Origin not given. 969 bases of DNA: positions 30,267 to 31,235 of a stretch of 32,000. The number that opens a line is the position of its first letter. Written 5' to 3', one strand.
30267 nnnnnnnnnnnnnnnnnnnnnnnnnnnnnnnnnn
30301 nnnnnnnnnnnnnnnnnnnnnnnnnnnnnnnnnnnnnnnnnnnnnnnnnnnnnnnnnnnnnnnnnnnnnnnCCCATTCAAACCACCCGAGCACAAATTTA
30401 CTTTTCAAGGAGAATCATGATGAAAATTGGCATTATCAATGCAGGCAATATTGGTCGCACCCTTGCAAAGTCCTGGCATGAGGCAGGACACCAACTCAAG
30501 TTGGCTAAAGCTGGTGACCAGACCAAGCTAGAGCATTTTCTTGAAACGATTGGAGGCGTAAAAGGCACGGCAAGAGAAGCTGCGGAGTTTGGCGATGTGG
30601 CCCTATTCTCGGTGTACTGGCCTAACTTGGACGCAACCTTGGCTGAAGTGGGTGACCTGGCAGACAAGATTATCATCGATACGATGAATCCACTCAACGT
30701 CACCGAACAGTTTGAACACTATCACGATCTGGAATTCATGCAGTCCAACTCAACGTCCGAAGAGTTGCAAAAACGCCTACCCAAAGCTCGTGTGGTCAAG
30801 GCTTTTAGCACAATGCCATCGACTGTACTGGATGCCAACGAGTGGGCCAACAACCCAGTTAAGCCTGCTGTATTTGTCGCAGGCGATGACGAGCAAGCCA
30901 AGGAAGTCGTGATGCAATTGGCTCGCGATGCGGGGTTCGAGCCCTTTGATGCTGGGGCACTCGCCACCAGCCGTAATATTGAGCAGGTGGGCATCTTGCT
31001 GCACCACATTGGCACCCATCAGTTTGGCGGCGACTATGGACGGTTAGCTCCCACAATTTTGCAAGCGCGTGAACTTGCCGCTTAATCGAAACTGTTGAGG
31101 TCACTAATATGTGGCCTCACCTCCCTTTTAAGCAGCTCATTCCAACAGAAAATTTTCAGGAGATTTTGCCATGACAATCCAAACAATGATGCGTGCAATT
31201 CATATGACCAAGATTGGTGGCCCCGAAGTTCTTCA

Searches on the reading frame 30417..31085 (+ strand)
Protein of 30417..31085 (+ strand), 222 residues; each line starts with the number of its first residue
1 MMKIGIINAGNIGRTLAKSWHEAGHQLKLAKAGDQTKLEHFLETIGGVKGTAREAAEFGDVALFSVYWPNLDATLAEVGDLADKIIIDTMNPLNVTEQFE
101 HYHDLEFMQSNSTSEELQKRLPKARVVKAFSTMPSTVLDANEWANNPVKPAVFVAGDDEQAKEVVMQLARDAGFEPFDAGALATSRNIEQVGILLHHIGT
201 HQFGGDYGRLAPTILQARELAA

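Call 61: search_protein_families(library=pfam, proteins=[window:30417-31085:+], max_evalue=0.01)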
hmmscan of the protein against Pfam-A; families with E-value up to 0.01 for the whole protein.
window:30417-31085:+ (222 aa): 1 family
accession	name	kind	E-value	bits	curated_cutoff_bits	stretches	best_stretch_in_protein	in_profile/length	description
PF03807.23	F420_oxidored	-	4.4e-17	62.9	21.6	1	3-92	1-94/94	NADP oxidoreductase coenzyme F420-dependent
